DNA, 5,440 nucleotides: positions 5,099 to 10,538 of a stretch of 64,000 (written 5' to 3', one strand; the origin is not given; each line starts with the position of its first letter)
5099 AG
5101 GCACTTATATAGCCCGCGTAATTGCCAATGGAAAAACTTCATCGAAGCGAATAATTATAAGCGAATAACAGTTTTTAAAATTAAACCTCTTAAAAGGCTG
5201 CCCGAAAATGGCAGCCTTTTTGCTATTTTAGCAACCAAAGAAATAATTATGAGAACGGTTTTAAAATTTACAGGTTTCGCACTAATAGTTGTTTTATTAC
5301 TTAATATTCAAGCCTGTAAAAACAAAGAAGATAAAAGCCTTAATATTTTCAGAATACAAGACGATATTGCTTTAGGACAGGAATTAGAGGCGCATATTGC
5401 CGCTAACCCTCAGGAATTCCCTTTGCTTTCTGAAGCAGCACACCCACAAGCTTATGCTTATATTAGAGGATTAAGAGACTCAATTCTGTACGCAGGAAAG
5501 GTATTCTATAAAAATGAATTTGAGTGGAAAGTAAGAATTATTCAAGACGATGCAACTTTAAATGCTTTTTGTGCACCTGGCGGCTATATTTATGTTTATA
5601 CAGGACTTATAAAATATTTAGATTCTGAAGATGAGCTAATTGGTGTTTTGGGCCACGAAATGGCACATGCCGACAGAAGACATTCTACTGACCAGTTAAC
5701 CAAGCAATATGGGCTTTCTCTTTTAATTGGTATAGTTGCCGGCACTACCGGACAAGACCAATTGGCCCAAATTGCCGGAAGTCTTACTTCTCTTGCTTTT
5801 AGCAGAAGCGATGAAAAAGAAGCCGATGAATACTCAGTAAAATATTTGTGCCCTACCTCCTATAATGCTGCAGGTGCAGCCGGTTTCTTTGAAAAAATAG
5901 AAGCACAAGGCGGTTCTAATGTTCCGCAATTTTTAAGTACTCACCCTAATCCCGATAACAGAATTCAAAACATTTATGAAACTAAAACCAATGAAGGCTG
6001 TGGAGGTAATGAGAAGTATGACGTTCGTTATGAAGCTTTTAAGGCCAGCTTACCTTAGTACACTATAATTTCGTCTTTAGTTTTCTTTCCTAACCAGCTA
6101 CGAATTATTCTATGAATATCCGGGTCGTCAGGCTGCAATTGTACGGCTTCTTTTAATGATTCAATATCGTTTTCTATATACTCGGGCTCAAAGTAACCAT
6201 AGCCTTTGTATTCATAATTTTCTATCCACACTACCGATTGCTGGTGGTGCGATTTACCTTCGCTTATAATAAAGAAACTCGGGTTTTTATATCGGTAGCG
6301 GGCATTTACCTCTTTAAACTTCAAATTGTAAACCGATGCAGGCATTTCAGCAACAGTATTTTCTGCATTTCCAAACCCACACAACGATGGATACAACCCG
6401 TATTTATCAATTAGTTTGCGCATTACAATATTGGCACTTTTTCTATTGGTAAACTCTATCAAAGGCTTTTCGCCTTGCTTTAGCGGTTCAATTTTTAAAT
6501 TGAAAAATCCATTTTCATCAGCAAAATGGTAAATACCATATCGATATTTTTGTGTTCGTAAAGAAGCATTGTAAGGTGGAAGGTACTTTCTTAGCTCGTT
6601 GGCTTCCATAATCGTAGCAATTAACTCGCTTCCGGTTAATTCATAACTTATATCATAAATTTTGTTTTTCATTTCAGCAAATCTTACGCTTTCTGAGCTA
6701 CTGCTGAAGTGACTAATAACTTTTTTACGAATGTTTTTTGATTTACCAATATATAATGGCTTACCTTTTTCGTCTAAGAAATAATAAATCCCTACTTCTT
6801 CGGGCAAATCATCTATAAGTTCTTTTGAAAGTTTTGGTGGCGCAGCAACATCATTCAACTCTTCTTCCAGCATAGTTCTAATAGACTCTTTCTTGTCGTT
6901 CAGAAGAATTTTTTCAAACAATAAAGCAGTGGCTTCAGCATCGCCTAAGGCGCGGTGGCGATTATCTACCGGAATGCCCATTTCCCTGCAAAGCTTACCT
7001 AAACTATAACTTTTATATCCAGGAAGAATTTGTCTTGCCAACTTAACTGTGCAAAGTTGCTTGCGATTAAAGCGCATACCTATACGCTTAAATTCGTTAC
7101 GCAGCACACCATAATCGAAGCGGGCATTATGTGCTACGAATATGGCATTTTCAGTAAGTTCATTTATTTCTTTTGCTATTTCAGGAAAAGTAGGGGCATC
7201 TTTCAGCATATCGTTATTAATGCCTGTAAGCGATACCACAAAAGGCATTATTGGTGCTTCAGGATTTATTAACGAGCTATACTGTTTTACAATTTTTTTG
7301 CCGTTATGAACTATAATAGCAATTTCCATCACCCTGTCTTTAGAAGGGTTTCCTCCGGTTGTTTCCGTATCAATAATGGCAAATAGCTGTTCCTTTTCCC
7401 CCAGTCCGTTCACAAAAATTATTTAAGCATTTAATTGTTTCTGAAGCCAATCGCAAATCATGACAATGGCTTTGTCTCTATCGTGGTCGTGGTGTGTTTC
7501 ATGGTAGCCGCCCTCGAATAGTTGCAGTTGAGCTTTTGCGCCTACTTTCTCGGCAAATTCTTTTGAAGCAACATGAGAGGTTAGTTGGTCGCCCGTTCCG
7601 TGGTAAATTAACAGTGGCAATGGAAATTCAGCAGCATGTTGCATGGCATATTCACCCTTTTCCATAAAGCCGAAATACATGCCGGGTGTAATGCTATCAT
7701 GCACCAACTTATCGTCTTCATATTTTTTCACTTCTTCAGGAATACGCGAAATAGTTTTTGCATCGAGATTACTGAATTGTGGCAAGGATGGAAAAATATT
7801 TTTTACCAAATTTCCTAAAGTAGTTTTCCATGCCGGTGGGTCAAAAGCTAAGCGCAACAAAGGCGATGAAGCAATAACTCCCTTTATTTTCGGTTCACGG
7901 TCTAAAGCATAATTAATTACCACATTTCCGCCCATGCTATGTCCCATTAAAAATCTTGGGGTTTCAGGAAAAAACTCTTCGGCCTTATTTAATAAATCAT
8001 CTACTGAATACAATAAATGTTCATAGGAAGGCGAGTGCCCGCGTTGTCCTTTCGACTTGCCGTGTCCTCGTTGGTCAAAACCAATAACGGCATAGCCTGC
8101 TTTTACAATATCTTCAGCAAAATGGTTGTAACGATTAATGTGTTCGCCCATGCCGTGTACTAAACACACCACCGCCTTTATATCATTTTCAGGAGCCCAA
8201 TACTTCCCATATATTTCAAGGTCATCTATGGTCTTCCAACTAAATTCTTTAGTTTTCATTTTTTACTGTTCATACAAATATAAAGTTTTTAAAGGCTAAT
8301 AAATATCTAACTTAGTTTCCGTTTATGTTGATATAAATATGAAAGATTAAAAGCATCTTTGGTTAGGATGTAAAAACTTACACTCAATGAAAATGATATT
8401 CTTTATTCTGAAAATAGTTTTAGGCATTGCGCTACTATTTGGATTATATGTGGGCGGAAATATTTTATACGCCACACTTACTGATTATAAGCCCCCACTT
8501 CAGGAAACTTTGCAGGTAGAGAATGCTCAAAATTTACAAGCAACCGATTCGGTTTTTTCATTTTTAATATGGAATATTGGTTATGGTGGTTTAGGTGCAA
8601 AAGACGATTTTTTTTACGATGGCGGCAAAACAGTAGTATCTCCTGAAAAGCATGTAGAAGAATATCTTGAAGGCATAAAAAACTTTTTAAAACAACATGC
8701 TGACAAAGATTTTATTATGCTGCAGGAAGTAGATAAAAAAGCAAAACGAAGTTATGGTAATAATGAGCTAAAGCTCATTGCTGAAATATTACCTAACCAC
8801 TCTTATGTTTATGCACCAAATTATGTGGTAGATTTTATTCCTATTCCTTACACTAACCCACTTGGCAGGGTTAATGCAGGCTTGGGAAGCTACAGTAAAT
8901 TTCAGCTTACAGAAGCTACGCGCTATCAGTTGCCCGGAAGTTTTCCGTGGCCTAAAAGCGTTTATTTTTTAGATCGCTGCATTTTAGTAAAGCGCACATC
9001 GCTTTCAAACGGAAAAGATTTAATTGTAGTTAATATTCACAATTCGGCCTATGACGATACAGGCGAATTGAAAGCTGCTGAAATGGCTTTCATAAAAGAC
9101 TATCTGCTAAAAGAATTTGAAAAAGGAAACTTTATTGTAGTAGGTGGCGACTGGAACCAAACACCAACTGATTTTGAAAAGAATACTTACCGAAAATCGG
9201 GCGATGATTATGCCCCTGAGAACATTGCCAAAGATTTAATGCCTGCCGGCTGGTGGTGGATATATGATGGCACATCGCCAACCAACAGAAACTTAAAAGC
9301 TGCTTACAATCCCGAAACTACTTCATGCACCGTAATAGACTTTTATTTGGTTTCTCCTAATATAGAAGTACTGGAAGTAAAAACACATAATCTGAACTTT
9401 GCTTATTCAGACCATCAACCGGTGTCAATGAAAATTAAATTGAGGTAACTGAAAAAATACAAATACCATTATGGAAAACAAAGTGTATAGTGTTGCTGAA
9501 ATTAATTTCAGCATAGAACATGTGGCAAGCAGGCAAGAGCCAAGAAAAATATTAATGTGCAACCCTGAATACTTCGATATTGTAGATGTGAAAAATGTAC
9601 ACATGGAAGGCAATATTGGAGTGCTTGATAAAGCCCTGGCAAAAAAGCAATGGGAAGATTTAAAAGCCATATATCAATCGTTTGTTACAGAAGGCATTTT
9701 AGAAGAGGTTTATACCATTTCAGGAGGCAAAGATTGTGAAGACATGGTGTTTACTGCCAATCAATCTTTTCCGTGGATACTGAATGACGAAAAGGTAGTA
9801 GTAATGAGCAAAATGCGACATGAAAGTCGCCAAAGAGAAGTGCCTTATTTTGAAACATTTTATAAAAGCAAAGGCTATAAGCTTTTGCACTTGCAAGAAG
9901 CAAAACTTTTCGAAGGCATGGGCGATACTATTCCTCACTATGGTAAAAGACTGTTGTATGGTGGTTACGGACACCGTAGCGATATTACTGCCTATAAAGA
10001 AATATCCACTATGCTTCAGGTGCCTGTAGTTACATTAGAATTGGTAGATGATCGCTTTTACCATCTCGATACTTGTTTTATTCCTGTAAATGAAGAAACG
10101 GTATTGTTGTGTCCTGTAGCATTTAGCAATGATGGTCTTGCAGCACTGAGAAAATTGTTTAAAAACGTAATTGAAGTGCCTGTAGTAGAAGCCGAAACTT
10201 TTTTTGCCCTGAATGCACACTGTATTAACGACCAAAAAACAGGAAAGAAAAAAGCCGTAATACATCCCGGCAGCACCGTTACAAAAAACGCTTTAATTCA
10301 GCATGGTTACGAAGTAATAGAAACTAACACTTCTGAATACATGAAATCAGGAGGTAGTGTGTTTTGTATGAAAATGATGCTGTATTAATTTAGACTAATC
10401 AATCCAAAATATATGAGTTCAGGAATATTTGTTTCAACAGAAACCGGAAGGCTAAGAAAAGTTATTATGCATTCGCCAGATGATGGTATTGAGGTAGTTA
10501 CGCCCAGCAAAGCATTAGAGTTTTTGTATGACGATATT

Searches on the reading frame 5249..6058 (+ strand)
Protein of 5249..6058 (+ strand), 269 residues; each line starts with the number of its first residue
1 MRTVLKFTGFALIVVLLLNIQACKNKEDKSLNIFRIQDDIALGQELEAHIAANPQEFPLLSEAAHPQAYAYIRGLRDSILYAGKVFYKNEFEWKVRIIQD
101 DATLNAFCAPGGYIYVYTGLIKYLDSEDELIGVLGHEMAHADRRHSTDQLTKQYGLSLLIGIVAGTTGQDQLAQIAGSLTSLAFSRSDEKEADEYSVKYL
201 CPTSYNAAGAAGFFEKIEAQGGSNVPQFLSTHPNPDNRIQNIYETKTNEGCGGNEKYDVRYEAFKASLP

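Call 50: search_protein_families(library=pfam, proteins=[window:5249-6058:+], max_evalue=0.00001)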
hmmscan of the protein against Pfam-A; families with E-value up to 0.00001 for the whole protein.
window:5249-6058:+ (269 aa): 1 family
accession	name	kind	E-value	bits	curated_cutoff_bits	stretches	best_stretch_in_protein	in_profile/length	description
PF01435.24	Peptidase_M48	-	9.3e-32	110.8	20.3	1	87-244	20-184/186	Peptidase family M48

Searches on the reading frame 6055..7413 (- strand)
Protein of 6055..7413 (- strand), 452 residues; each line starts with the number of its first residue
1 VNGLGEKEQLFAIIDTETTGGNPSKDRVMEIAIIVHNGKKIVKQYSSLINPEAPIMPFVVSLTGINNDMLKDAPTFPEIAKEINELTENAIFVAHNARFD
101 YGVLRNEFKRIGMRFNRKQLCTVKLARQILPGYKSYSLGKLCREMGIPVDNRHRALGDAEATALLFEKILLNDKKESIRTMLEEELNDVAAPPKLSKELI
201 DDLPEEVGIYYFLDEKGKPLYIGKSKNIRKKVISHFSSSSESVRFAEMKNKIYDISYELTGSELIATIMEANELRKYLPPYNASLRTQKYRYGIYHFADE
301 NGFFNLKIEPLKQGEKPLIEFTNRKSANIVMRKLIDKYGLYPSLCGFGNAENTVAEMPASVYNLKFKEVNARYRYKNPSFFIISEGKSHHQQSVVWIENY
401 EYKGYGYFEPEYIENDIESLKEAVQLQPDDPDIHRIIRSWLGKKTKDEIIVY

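Call 50: search_protein_families(library=pfam, proteins=[window:6055-7413:-], max_evalue=0.00001)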
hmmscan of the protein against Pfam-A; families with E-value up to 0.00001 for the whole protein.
window:6055-7413:- (452 aa): 1 family
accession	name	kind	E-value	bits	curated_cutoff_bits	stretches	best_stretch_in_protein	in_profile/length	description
PF00929.31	RNase_T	-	1.1e-39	137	24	1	13-166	2-164/164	Exonuclease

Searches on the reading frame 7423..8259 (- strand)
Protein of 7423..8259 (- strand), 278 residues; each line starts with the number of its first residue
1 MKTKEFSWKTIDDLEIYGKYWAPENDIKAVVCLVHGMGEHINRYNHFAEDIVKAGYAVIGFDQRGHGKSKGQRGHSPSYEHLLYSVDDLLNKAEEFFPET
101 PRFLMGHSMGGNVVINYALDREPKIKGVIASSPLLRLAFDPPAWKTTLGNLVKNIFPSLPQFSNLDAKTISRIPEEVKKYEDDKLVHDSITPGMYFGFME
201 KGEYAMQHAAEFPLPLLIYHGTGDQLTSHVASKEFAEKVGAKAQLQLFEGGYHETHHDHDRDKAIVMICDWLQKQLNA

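Call 50: search_protein_families(library=pfam, proteins=[window:7423-8259:-], max_evalue=0.00001)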
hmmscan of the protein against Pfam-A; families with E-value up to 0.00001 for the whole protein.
window:7423-8259:- (278 aa): 4 families
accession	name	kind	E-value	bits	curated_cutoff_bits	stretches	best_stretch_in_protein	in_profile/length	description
PF12146.15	Hydrolase_4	-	3.4e-70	236.5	27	1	27-260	3-239/239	Serine aminopeptidase, S33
PF00561.26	Abhydrolase_1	-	9.1e-24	84.9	25.8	1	30-165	2-126/245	alpha/beta hydrolase fold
PF12697.13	Abhydrolase_6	-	3.7e-14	54.3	26.3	1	33-260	3-211/217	Alpha/beta hydrolase family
PF20408.4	Abhydrolase_11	-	2.6e-10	40.8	27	1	28-130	2-104/193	Alpha/beta hydrolase domain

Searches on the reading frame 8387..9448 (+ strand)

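Call 50: search_protein_families(library=pfam, proteins=[window:8387-9448:+], max_evalue=0.00001)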
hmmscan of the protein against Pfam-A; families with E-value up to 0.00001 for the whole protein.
window:8387-9448:+ (353 aa): 1 family
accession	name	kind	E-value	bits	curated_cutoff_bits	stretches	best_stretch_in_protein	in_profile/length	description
PF03372.29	Exo_endo_phos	-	6.9e-09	36.2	24.5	1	62-343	3-225/225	Endonuclease/Exonuclease/phosphatase family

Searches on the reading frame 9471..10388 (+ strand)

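Call 50: search_protein_families(library=pfam, proteins=[window:9471-10388:+], max_evalue=0.00001)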
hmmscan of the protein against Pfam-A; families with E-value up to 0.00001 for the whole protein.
window:9471-10388:+ (305 aa): 2 families
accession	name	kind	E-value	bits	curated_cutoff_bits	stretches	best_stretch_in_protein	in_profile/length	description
PF19420.4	DDAH_eukar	-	2.2e-14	53.9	23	1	59-302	27-288/291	N,N dimethylarginine dimethylhydrolase, eukaryotic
PF02274.22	ADI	-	2.1e-07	30.8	22.8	0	107-226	135-269/377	Arginine deiminase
